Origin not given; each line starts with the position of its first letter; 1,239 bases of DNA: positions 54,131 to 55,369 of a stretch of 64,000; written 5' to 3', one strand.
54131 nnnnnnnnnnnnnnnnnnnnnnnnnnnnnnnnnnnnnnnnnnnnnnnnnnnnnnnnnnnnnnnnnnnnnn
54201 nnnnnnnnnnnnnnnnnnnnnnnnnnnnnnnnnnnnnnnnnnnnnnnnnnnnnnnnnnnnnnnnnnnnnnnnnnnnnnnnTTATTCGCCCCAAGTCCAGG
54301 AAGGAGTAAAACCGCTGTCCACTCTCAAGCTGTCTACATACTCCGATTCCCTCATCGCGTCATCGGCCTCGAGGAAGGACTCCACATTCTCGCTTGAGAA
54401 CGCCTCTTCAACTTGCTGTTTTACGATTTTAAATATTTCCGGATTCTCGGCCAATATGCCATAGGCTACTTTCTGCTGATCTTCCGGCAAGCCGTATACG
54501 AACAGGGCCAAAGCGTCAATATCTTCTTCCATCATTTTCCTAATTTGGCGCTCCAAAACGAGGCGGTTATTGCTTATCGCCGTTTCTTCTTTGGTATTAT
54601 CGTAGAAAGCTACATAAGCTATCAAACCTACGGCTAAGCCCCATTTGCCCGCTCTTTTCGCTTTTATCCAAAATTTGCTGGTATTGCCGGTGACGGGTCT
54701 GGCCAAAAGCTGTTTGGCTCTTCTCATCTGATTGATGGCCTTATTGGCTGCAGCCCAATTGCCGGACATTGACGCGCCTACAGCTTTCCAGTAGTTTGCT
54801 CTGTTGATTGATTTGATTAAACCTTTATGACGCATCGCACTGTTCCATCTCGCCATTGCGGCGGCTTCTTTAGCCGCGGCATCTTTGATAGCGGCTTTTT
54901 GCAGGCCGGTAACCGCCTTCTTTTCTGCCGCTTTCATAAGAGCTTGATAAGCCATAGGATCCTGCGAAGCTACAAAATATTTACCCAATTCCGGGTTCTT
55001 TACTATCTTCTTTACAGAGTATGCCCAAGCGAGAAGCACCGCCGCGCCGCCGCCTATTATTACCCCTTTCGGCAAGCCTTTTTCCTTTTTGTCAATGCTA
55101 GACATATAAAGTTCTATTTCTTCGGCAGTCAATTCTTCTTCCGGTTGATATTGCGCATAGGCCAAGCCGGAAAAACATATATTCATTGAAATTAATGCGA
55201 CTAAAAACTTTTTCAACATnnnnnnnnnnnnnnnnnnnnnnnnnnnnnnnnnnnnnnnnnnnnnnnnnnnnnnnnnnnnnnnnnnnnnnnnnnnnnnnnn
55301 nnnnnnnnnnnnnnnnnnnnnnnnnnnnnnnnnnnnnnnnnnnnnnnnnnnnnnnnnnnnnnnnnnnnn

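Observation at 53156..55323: Tandem paralogous membrane proteins, each with its own copy of the composite promoter and its own terminator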

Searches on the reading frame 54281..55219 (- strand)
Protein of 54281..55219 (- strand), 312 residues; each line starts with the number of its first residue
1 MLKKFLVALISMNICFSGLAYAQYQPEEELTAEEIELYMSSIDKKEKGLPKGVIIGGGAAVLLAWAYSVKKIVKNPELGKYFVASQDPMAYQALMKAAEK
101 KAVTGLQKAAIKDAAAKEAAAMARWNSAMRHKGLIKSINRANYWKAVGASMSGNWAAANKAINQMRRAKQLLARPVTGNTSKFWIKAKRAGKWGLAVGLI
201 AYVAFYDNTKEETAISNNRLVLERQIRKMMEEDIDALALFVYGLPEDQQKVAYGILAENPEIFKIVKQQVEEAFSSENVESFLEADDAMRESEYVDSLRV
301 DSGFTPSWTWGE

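Call 5: search_protein_families(library=pfam, proteins=[window:54281-55219:-], max_evalue=1)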
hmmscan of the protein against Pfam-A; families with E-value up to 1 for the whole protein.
window:54281-55219:- (312 aa): 0 families

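Call 6: search_protein_families(library=ncbifam, proteins=[window:54281-55219:-], max_evalue=1)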
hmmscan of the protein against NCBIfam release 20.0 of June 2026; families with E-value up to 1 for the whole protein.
window:54281-55219:- (312 aa): 2 families
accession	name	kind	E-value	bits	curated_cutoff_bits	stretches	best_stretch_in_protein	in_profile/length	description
NF008455.0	PRK11320.1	equivalog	0.025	13.8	353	1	108-183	142-214/295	methylisocitrate lyase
TIGR04265.1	bac_cardiolipin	equivalog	0.098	11.6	290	1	197-289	45-131/483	cardiolipin synthase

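Call 11: find_homologous_proteins(query=window:54281-55219:-)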
Query window:54281-55219:- (312 aa): 35 proteins with E <= 0.001 among 4899 candidates.
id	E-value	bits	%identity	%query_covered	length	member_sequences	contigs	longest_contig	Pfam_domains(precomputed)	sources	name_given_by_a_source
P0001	1.3e-198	676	100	100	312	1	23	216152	-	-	-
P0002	4.2e-198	674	100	100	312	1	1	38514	-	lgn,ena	-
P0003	4.1e-145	501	72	100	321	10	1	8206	-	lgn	-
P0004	4.3e-145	501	72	100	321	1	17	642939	-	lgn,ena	-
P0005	5.4e-145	500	72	100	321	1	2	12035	-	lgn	-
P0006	8.5e-145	500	72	100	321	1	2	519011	-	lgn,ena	-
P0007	1.6e-144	499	71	100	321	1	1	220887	-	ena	-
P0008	1.9e-144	498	71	100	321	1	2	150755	-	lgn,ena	-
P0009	1.4e-142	492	71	100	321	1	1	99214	-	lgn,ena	-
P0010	1.5e-142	492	71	100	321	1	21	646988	-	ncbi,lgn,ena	-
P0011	2.0e-142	492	71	100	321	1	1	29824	-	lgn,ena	-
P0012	2.7e-142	491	71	100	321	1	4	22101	-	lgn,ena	-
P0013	2.9e-142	491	70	100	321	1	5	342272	-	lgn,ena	-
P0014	6.7e-142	490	70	100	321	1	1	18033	-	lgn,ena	-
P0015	1.6e-140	485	70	100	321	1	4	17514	-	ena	-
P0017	7.7e-113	395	59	100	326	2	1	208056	-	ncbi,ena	-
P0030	2.2e-82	295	49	96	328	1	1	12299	-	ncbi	-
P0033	7.4e-62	227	43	96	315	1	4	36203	-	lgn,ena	-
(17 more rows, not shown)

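Call 16: find_related_loci(query=A3, collection=genome_contigs, flank=6000)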
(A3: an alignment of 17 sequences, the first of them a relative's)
Query A3 (312 aa) in genome_contigs; peptide patterns used: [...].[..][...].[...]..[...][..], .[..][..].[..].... (x = any residue, [..] = any of these).
28 stretches matched a pattern; 6 encode a relative of the query (tblastn E <= 1e-3); 5 distinct loci.
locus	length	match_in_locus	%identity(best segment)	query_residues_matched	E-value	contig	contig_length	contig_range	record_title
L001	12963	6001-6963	71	1-312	8e-149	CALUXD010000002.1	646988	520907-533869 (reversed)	MAG: uncultured Elusimicrobiales bacterium isolate BRZ_GG__bin76 genome assembly, contig: BRZ_GG__NODE_3_length_646988_c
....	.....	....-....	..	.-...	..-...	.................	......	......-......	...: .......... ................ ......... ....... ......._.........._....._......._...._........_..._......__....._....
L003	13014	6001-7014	55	1-312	1e-103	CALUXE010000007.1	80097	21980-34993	MAG: uncultured Elusimicrobiales bacterium isolate BRZ_KS__bin100 genome assembly, contig: BRZ_KS__NODE_371_length_80097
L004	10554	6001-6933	52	1-310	5e-93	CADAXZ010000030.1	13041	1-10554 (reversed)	MAG: uncultured Elusimicrobium sp. isolate RUG13725 genome assembly, contig: RUG13725_asm_30, whole genome shotgun seque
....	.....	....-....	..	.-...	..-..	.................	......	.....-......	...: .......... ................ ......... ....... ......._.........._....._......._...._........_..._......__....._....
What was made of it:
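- All named loci are Elusimicrobiales (call 16).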

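Call 36: find_encoding_contigs(protein=P0017, flank=5000, max_places=2)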
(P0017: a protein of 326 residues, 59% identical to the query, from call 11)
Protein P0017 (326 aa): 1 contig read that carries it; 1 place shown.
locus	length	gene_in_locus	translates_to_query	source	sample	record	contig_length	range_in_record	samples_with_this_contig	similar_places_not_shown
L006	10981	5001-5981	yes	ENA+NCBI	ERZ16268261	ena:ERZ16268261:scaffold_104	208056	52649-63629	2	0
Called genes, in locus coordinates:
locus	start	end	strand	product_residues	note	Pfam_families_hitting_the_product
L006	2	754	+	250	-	-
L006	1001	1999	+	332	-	-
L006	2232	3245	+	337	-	PF00044:Gp_dh_N, PF02800:Gp_dh_C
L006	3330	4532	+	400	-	PF00162:PGK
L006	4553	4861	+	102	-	PF03840:SecG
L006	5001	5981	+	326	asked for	-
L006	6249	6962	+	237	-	-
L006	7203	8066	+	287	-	-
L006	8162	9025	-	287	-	PF01427:Peptidase_M15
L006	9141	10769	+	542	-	PF00501:AMP-binding, PF13193:AMP-binding_C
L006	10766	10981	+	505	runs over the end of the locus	PF01743:PolyA_pol (weak), PF12627:PolyA_pol_RNAbd, PF01966:HD, PF13735:tRNA_NucTran2_2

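Call 37: find_encoding_contigs(protein=P0033, flank=5000, max_places=2)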
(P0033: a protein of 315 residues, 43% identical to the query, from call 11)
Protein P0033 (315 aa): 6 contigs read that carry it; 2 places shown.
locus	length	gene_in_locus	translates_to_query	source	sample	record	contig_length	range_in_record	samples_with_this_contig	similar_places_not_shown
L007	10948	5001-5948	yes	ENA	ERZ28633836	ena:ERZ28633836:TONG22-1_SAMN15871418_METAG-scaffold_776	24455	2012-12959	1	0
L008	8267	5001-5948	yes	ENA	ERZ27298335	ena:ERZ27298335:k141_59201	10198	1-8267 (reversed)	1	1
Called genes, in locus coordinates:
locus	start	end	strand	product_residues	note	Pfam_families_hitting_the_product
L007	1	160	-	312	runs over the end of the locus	PF00551:Formyl_trans_N, PF02911:Formyl_trans_C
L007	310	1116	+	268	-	-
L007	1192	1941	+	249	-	PF00106:adh_short, PF01370:Epimerase (weak), PF13561:adh_short_C2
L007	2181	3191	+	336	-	PF00044:Gp_dh_N, PF02800:Gp_dh_C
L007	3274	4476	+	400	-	PF00162:PGK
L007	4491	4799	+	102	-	PF03840:SecG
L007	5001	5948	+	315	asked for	-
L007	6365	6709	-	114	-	-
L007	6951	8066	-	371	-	-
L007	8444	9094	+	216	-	PF01351:RNase_HII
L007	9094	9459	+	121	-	PF08378:NERD, PF02021:UPF0102, PF01939:NucS_C (faint)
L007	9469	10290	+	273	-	PF01048:PNP_UDP_1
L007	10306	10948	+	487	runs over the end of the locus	PF01943:Polysacc_synt, PF13440:Polysacc_synt_3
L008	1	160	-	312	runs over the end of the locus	PF00551:Formyl_trans_N, PF02911:Formyl_trans_C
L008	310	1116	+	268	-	-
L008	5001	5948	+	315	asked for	-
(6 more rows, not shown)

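Call 38: find_encoding_contigs(protein=P0030, flank=5000, max_places=2)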
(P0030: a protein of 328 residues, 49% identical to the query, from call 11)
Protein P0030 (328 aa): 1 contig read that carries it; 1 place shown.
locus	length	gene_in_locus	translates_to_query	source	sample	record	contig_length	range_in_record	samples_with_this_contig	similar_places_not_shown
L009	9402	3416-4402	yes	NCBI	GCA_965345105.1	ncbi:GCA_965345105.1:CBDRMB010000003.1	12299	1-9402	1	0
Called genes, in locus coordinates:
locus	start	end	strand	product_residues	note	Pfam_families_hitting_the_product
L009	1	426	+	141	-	?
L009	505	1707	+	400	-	PF00162:PGK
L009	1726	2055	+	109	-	PF03840:SecG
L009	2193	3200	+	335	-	-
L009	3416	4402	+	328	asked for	-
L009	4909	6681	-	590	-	PF00884:Sulfatase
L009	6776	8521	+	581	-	PF07973:tRNA_SAD, PF00587:tRNA-synt_2b, PF03129:HGTP_anticodon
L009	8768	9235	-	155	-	PF01741:MscL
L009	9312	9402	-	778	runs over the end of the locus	PF02190:LON_substr_bdg, PF00004:AAA, PF07728:AAA_5, PF22667:Lon_lid, PF05362:Lon_C, PF13541:ChlI (weak)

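Call 39: predict_structure(alignment_id=A2)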
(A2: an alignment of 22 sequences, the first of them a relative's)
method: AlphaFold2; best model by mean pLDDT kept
length: 312 residues; sequences in the alignment: 22
mean_pLDDT: 69.2   pTM: 0.59
mean pLDDT of the five models: 69.2, 68.8, 66.9, 65.8, 62.7
residues with pLDDT >= 90: 1; 70-90: 194; 50-70: 51; < 50: 66
segments of 3 or more residues with pLDDT < 50: 18-29, 177-196, 204-216, 296-312
pLDDT, mean of each block of 10 residues (from residue 1): 67 54 44 71 75 69 83 79 68 86 87 84 75 79 83 86 80 55 42 46 43 51 77 81 76 79 85 86 78 47 39 31
secondary structure, 60 per line:
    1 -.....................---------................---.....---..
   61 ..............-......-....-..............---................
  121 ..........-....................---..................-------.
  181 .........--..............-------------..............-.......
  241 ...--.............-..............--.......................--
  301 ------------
elements in order: H2-22 H32-47 H51-55 H59-74 H76-81 H83-86 H88-101 H105-130 H132-151 H155-172 H180-189 H192-205 H219-232 H234-243 H246-258 H260-273 H276-298
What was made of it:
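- The full-length AF2 model is of moderate quality (pLDDT 69, call 39).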

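Call 40: search_protein_representatives(alignment_id=A2)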
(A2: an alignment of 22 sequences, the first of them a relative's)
Query: 22 sequences, 323 profile positions. Proteins with E-value up to 0.001 (for the whole library): 29; up to 1e-10: 15; up to 1e-30: 9. The best 29 are listed.
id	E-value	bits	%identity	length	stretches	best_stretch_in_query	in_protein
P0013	3.4e-141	486.7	-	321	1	1-322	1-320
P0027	5.4e-133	459.8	-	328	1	1-321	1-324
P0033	5.4e-105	367.8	-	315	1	1-300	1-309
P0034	3.5e-83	296.1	-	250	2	154-322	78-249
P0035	1.1e-68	248.5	-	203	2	224-322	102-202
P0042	4.9e-66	239.8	-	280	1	39-301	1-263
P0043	2.3e-64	234.3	-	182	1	147-323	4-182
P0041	7.9e-59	216.1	-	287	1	1-323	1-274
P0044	1.9e-37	145.8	-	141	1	196-323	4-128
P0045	1.7e-30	123.0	-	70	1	1-69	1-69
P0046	1.2e-23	100.4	-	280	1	1-309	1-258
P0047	1.1e-18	84.2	-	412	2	175-317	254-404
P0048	1.2e-18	84.1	-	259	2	152-309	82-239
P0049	8.0e-14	68.2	-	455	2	151-321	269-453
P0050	3.1e-11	59.7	-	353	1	1-309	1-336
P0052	2.9e-08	49.9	-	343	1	1-275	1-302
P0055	2.5e-07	46.8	-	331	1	2-309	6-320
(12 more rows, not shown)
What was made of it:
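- Restricted family: 29 representative clusters among 1.84 billion proteins (call 40).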

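Call 44: fold_search(model_id=the predicted structure, library=pdb)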
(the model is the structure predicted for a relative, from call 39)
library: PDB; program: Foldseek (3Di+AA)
matches with E <= 10: 263; with E <= 0.001: 0
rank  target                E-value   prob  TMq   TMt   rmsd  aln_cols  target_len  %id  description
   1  3i9w                  4.4e-01  0.11  0.13  0.14  27.5       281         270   10  Crystal structure of the E. coli histidine kinase sensor TorS sensor domain (released 2009-10-06)
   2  6ixv_A                5.1e-01  0.15  0.14  0.18  23.4       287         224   15  Crystal structure of SH3BP5-Rab11a (released 2019-03-20)
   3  2yfb_B                5.1e-01  0.15  0.15  0.18  23.2       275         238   12  X-ray structure of McpS ligand binding domain in complex with succinate (released 2012-04-18)
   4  4mu6                  6.1e-01  0.13  0.16  0.17  30.1       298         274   15  Crystal Structure of the N-terminal domain of Effector Protein LegC3 from Legionella pneumophila (released 2013-12-11)
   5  2ch7_A                7.6e-01  0.08  0.12  0.12  44.5       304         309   14  Crystal structure of the cytoplasmic domain of a bacterial chemoreceptor from Thermotoga maritima (released 2006-04-18)
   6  2yfb_A                8.0e-01  0.11  0.14  0.17  27.0       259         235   16  X-ray structure of McpS ligand binding domain in complex with succinate (released 2012-04-18)
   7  3o1i_B                8.3e-01  0.12  0.14  0.15  28.4       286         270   11  Crystal Structure of the TorS sensor domain - TorT complex in the absence of ligand (released 2011-12-21)
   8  2yfa_B                8.3e-01  0.09  0.12  0.16  26.9       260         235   16  X-ray structure of McpS ligand binding domain in complex with malate (released 2012-04-18)
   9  2yfa_A                8.7e-01  0.12  0.15  0.18  23.5       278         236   12  X-ray structure of McpS ligand binding domain in complex with malate (released 2012-04-18)
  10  6lr0                  8.7e-01  0.10  0.15  0.05  25.9       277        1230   12  structure of human bile salt exporter ABCB11 (released 2020-04-15)
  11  3o1i_A                8.7e-01  0.08  0.13  0.14  27.4       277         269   14  Crystal Structure of the TorS sensor domain - TorT complex in the absence of ligand (released 2011-12-21)
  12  6z0c_D                9.5e-01  0.20  0.16  0.23  21.3       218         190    7  Structure of in silico modelled artificial Maquette-3 protein (released 2021-03-17)
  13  6ixe                  9.5e-01  0.10  0.13  0.17  25.6       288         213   15  Crystal structure of SeMet apo SH3BP5 (I41) (released 2019-03-20)
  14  9jih_A                1.0e+00  0.08  0.11  0.13  22.1       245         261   11  Crystal structure of BAR domain of ACAP4 (released 2026-01-14)
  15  4bv0_A                1.0e+00  0.05  0.11  0.11  24.2       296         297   10  High Resolution Structure of Evolved Agonist-bound Neurotensin Receptor 1 Mutant without Lysozyme Fusion (released 2014-01-29)
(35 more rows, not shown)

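Call 45: search_protein_families(library=pfam, alignment_id=A4, max_evalue=0.01)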
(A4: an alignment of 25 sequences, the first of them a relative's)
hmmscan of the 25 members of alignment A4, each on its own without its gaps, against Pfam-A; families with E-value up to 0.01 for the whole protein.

A. member 1, P0001 (312 aa): 0 families

B. families by the number of members that match (of 25 scanned): 9 families
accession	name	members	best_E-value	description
PF06103.16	DUF948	1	0.00023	Bacterial protein of unknown function (DUF948)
PF01601.21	CoV_S2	1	0.00035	Coronavirus spike glycoprotein S2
PF08417.18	PaO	1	0.0011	Pheophorbide a oxygenase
PF09716.15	ETRAMP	1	0.0012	Malarial early transcribed membrane protein (ETRAMP)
PF06320.18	GCN5L1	1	0.0014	GCN5-like protein 1 (GCN5L1)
PF10046.14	BLOC1_2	1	0.0039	Biogenesis of lysosome-related organelles complex-1 subunit 2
PF23124.1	Xre_MbcA_ParS-like_N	1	0.0046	Antitoxin Xre/MbcA/ParS-like, N-terminal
PF04513.17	Baculo_PEP_C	1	0.0051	Baculovirus polyhedron envelope protein, PEP, C terminus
PF09660.15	DUF2397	1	0.0085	Protein of unknown function (DUF2397)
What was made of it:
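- On Any Pfam-A / NCBIfam family: Among 25 family members, only scattered single weak hits appear (call 45).
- Closest known: DUF948 / YtxH-like Ala/Lys-rich membrane-anchored helical proteins. Same: One distant family member gives a weak hit in its cytoplasmic helical region (E=2.3e-4, 1 of 25 members, call 45).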

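Call 46: search_solved_structures(query=A4, max_evalue=1)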
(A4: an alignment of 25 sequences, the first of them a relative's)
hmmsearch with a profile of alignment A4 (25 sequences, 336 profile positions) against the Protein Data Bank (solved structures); distinct sequences matched with E-value up to 1: 1.
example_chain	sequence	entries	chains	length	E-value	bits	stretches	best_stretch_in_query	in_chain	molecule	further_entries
7qgg_G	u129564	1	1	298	0.44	13.3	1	40-135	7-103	60S ribosomal protein L6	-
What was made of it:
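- There is no significant similarity to any anti-sigma or sensor family (calls 5, 6, 45, 46).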

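Call 60: find_encoding_contigs(protein=P0047, flank=4000, max_places=2)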
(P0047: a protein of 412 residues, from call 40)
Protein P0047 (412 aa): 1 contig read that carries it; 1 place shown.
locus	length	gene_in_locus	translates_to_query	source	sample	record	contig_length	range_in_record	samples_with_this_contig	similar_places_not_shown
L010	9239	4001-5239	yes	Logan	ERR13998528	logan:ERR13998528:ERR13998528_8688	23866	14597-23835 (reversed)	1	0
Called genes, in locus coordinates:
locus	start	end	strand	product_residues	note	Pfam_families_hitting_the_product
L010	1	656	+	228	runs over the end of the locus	?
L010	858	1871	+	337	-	PF00044:Gp_dh_N, PF02800:Gp_dh_C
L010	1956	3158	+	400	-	PF00162:PGK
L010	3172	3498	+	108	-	PF03840:SecG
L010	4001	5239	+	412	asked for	-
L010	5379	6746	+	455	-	-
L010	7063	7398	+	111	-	PF12158:DUF3592 (weak)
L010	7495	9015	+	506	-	PF01595:CNNM, PF00571:CBS (weak), PF00359:PTS_EIIA_2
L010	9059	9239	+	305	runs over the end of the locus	PF00892:EamA, PF08627:CRT-like, PF00892:EamA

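Call 61: find_encoding_contigs(protein=P0052, flank=4000, max_places=2)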
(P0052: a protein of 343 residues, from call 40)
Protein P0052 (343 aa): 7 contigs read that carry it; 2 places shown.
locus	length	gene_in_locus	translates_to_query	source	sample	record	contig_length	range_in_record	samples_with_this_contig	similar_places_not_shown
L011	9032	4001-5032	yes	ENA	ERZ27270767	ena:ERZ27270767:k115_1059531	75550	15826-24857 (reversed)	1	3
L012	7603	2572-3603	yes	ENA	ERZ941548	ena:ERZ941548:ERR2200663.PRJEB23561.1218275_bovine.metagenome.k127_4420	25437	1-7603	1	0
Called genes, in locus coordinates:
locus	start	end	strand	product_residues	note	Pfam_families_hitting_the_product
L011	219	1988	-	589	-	PF00884:Sulfatase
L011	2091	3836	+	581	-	PF07973:tRNA_SAD, PF00587:tRNA-synt_2b, PF03129:HGTP_anticodon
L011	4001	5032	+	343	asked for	-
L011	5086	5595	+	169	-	PF00085:Thioredoxin, PF13098:Thioredoxin_2 (weak), PF13905:Thioredoxin_8 (faint)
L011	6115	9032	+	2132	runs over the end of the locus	PF03797:Autotransporter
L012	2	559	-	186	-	?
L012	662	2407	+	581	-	PF07973:tRNA_SAD, PF00587:tRNA-synt_2b, PF03129:HGTP_anticodon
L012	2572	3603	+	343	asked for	-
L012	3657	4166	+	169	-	PF00085:Thioredoxin, PF13098:Thioredoxin_2 (weak), PF13905:Thioredoxin_8 (faint)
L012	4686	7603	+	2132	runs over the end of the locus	PF03797:Autotransporter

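Call 62: find_encoding_contigs(protein=P0055, flank=4000, max_places=2)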
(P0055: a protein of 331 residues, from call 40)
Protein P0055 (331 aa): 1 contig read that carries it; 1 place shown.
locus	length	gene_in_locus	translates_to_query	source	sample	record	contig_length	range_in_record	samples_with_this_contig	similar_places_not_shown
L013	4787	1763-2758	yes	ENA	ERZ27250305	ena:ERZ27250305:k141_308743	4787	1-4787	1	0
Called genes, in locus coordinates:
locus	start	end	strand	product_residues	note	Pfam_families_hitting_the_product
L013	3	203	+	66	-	?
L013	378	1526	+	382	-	-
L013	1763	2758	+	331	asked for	-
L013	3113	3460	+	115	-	PF00338:Ribosomal_S10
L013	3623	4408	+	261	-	PF00297:Ribosomal_L3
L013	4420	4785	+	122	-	?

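Call 90: find_encoding_contigs(protein=P0046, flank=5000, max_places=2)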
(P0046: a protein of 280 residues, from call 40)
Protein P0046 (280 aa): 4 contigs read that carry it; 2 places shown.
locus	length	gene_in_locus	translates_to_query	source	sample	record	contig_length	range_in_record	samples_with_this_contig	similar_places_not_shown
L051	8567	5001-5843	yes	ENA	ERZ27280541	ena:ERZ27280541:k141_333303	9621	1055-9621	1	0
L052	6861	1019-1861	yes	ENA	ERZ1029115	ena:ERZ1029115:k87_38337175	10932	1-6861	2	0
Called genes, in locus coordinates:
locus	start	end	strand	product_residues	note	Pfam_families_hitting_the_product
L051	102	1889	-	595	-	PF02706:Wzz, PF13807:GNVR, PF01656:CbiA (weak), PF13614:AAA_31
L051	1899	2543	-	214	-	PF02563:Poly_export, PF10531:SLBB, PF22461:SLBB_2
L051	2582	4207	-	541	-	PF04932:Wzy_C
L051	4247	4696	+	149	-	PF01451:LMWPc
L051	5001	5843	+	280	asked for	-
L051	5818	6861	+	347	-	PF03590:AsnA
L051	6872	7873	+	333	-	PF00248:Aldo_ket_red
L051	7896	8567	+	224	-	?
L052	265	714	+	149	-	PF01451:LMWPc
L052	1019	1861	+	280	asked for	-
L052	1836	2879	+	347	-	PF03590:AsnA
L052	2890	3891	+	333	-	PF00248:Aldo_ket_red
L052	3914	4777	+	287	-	-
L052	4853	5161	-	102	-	PF05656:DUF805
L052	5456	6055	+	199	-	PF00702:Hydrolase, PF13419:HAD_2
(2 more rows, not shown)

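Call 96: search_protein_families(library=phrogs, proteins=[window:54281-55219:-], max_evalue=0.01)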
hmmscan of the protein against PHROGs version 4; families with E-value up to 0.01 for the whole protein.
window:54281-55219:- (312 aa): 0 families

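Call 97: search_protein_families(library=padloc, proteins=[window:54281-55219:-], max_evalue=0.01)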
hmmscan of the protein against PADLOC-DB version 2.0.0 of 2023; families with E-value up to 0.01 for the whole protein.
window:54281-55219:- (312 aa): 0 families

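Call 98: fold_search(model_id=the predicted structure, library=viral)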
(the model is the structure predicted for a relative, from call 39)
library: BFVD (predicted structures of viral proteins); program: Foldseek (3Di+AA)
matches with E <= 10: 182; with E <= 0.001: 0
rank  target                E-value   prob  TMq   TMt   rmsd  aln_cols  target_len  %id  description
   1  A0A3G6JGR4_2          4.0e-01  0.15  0.15  0.06  26.5       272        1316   12  Uncharacterized protein [Lactobacillus phage ViSo-2018a]
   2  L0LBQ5                4.9e-01  0.33  0.15  0.08  24.5       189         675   11  Tail fiber protein [Bacillus phage phiAGATE]
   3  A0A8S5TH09            4.9e-01  0.08  0.12  0.06  42.2       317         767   14  Uncharacterized protein [Myoviridae sp. ctIty1]
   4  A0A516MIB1            7.6e-01  0.10  0.14  0.09  25.6       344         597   12  (no name in the UniProt tables at hand)
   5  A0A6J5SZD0            8.8e-01  0.04  0.09  0.07  36.3       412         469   11  Uncharacterized protein [uncultured Caudovirales phage]
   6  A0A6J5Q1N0            9.6e-01  0.10  0.14  0.16  36.1       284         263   14  Uncharacterized protein [uncultured Caudovirales phage]
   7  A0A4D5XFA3            9.6e-01  0.09  0.13  0.08  22.3       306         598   10  ABC transporter [Mimivirus LCMiAC02]
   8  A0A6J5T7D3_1          1.0e+00  0.08  0.13  0.04  30.1       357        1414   16  Large polyvalent protein associated domain-containing protein [uncultured Caudovirales phage]
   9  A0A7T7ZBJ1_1          1.2e+00  0.10  0.14  0.06  38.0       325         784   10  (no name in the UniProt tables at hand)
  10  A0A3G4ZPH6            1.3e+00  0.08  0.13  0.09  24.5       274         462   13  Uncharacterized protein [Terrestrivirus sp.]
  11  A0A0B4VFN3            1.4e+00  0.08  0.15  0.08  23.7       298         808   16  Uncharacterized protein [Tipula oleracea nudivirus]
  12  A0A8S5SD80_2          1.4e+00  0.08  0.14  0.05  26.9       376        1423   17  Minor tail protein [Siphoviridae sp. ctnpt50]
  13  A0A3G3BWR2            1.4e+00  0.09  0.16  0.07  28.2       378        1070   11  (no name in the UniProt tables at hand)
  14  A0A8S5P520            1.4e+00  0.08  0.15  0.09  31.5       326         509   12  Uncharacterized protein (Fragment) [Siphoviridae sp. ct58H1]
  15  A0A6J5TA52            1.5e+00  0.08  0.15  0.07  46.0       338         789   14  Uncharacterized protein [uncultured Caudovirales phage]
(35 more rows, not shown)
